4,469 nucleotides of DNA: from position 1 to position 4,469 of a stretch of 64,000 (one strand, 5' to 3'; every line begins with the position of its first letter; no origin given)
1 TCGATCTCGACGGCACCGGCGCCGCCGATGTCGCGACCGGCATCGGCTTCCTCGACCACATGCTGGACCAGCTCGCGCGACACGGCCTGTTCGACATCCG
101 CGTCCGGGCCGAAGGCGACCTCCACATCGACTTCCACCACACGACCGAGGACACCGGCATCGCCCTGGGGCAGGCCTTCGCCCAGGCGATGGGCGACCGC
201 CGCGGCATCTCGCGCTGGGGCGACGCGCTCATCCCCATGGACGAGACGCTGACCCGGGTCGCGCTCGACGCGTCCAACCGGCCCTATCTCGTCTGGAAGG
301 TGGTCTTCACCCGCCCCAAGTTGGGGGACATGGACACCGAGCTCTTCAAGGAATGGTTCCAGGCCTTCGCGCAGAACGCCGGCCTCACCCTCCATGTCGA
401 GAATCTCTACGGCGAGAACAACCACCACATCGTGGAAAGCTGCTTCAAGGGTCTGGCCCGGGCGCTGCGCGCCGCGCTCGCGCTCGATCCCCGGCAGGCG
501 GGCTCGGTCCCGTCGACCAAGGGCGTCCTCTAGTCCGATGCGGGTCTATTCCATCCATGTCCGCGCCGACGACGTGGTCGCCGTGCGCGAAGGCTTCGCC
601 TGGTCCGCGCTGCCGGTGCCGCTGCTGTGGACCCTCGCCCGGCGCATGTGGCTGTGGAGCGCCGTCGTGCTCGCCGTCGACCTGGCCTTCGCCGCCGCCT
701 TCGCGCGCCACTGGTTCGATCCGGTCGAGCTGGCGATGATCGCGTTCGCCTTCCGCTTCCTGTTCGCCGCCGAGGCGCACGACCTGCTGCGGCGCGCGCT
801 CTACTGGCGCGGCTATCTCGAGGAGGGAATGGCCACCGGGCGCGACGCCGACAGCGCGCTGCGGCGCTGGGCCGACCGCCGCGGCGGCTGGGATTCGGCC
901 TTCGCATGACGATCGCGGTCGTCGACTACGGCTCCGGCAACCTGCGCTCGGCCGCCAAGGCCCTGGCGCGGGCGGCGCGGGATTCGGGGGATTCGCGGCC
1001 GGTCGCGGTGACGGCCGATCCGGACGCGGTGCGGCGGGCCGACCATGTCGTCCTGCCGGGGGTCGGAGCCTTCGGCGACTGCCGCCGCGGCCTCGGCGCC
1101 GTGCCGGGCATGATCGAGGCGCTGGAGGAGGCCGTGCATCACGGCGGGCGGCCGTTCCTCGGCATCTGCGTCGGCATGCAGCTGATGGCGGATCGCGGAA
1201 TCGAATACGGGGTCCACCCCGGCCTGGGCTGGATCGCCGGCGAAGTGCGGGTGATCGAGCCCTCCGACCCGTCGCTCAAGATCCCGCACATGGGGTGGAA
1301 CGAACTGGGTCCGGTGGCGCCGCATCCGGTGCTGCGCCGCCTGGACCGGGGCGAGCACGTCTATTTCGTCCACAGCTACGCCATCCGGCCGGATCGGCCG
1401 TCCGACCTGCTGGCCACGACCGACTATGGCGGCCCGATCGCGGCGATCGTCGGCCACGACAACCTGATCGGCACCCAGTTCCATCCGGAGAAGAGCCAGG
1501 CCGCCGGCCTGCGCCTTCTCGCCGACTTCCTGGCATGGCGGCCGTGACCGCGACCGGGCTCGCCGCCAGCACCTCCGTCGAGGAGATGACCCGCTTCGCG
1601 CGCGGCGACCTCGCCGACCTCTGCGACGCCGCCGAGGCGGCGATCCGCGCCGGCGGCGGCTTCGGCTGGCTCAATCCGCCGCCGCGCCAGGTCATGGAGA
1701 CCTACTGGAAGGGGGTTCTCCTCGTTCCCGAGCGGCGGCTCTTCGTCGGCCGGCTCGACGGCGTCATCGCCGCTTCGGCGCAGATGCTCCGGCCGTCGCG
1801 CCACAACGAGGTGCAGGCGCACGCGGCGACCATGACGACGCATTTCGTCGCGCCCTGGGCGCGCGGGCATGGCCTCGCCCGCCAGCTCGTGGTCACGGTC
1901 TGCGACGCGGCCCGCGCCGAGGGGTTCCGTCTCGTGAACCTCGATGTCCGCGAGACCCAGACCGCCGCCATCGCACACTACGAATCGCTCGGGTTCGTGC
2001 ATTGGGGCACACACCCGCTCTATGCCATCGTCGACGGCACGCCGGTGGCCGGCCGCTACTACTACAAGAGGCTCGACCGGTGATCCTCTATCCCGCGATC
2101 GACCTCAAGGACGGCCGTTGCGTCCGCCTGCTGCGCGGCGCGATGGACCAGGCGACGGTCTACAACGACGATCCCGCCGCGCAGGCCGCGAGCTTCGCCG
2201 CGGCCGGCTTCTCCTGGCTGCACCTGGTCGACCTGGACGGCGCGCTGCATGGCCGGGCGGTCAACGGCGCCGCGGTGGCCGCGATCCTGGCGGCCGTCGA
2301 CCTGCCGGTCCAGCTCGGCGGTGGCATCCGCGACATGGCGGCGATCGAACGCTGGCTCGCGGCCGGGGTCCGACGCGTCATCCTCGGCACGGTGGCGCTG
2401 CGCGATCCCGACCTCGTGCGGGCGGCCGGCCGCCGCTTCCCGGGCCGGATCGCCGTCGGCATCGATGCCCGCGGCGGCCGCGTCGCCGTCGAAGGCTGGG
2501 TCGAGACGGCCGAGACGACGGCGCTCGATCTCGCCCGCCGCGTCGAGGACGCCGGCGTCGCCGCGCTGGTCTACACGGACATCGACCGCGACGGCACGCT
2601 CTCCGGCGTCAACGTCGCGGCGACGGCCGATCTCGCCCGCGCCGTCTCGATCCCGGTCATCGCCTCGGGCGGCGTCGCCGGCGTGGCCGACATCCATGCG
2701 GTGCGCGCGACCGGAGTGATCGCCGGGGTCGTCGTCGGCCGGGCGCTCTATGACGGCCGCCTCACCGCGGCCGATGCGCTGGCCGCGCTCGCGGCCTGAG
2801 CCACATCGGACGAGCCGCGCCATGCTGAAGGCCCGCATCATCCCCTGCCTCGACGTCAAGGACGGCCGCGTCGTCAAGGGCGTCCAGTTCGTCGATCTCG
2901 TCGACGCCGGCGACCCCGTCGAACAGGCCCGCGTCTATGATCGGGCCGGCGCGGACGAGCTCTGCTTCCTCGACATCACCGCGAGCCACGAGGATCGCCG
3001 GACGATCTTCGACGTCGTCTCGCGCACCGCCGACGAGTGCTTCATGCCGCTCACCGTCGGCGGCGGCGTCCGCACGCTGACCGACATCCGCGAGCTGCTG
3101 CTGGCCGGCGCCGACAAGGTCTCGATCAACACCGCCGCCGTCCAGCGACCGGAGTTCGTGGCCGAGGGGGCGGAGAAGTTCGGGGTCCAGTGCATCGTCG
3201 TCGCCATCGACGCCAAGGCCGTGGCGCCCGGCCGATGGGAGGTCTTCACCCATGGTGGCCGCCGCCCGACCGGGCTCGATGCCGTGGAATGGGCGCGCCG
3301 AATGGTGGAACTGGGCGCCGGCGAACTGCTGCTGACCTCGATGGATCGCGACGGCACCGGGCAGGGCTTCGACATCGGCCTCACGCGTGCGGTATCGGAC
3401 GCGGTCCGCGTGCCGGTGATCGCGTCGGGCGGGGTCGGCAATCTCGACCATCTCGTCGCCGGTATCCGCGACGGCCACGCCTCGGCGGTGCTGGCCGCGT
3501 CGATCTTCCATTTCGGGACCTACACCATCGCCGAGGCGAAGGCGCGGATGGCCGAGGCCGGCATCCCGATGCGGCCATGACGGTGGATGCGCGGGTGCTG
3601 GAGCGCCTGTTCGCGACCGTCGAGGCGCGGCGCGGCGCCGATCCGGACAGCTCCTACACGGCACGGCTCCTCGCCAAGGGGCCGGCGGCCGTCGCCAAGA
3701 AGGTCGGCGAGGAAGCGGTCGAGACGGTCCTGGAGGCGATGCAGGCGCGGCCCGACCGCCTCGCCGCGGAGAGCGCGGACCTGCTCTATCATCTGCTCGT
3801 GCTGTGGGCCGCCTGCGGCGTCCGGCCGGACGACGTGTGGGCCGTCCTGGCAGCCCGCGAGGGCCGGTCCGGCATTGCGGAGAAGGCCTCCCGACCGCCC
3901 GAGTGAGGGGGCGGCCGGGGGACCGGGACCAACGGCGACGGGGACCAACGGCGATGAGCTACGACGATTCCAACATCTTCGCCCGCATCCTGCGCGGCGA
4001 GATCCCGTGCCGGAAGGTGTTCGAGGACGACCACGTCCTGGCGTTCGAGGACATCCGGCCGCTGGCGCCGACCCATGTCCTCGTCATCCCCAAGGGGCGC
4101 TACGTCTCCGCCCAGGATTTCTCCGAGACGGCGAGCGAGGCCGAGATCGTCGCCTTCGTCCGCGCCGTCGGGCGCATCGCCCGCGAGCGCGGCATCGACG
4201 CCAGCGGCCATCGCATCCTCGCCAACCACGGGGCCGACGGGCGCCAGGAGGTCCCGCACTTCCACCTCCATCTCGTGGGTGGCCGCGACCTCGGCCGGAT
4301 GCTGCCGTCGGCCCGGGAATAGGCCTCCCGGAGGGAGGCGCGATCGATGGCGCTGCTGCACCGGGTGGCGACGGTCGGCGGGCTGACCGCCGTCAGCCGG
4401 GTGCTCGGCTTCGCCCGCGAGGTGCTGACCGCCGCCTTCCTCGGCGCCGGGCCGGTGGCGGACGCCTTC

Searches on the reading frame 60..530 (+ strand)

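Call 51: search_protein_families(library=pfam, proteins=[window:60-530:+], max_evalue=0.001)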
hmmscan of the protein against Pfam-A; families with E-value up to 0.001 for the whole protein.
window:60-530:+ (157 aa): 1 family
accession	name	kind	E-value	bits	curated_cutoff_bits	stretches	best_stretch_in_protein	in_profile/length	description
PF00475.24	IGPD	-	8.1e-62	208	27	1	1-136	9-144/144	Imidazoleglycerol-phosphate dehydratase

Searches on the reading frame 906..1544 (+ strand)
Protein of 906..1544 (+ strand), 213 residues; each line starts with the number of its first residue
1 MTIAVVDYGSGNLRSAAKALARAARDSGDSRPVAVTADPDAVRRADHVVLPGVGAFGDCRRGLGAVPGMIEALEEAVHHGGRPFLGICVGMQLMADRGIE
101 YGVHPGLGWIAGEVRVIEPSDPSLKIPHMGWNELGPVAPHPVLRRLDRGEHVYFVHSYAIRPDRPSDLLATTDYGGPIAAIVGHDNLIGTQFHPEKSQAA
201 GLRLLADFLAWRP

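Call 51: search_protein_families(library=pfam, proteins=[window:906-1544:+], max_evalue=0.001)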
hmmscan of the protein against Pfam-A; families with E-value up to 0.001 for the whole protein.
window:906-1544:+ (213 aa): 2 families
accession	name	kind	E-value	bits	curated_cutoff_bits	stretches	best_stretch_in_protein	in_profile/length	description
PF00117.34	GATase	-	1.7e-20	74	22.8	1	15-208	8-186/190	Glutamine amidotransferase class-I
PF01174.25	SNO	-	0.00049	20.5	27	0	34-96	23-83/188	SNO glutamine amidotransferase family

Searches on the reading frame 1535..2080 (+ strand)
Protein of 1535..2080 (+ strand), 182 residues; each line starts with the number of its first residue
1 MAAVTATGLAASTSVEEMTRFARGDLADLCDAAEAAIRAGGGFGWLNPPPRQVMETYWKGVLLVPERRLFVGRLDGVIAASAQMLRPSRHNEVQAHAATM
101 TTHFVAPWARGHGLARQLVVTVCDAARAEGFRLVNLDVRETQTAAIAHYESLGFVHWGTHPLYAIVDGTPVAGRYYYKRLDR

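Call 51: search_protein_families(library=pfam, proteins=[window:1535-2080:+], max_evalue=0.001)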
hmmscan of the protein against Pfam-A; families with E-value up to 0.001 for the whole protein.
window:1535-2080:+ (182 aa): 6 families
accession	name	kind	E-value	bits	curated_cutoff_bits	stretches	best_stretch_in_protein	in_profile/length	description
PF00583.31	Acetyltransf_1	-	8.9e-13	49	20.7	1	58-154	27-116/116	Acetyltransferase (GNAT) family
PF13508.13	Acetyltransf_7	-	1.3e-08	35.5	27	1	67-155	3-83/84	Acetyltransferase (GNAT) domain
PF13673.13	Acetyltransf_10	-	2.1e-06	28.2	23.6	1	100-157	54-110/128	Acetyltransferase (GNAT) domain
PF13523.12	Acetyltransf_8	-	3.8e-06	27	27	1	44-159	21-142/145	Acetyltransferase (GNAT) domain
PF14542.12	Acetyltransf_CG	-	0.00011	22.7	30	1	96-134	23-61/80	GCN5-related N-acetyl-transferase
PF08445.16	FR47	-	0.00049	20.5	22.1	1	104-155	28-78/86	FR47-like protein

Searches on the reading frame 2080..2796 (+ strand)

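Call 51: search_protein_families(library=pfam, proteins=[window:2080-2796:+], max_evalue=0.001)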
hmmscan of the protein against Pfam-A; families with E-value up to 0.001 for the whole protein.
window:2080-2796:+ (239 aa): 2 families
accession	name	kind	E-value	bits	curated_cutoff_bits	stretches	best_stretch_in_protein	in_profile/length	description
PF00977.27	His_biosynth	-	3.8e-81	272.3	23.6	1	3-228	2-227/228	Histidine biosynthesis protein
PF01207.24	Dus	-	8.8e-11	41.9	20.4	1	143-224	135-218/311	Dihydrouridine synthase (Dus)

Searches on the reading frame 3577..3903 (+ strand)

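Call 51: search_protein_families(library=pfam, proteins=[window:3577-3903:+], max_evalue=0.001)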
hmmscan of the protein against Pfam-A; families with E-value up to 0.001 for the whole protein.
window:3577-3903:+ (109 aa): 1 family
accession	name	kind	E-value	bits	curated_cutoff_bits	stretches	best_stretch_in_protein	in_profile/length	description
PF01503.22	PRA-PH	-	2.3e-18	66.8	21.3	1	10-94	3-85/86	Phosphoribosyl-ATP pyrophosphohydrolase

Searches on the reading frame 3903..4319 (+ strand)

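Call 51: search_protein_families(library=pfam, proteins=[window:3903-4319:+], max_evalue=0.001)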
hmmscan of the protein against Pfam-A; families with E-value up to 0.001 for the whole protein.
window:3903-4319:+ (139 aa): 2 families
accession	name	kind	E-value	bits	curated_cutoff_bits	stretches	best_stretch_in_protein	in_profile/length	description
PF01230.28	HIT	-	3.6e-21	76.1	21.5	1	31-129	1-97/98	HIT domain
PF11969.13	DcpS_C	-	2.2e-14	54.3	24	1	25-126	3-101/114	Scavenger mRNA decapping enzyme C-term binding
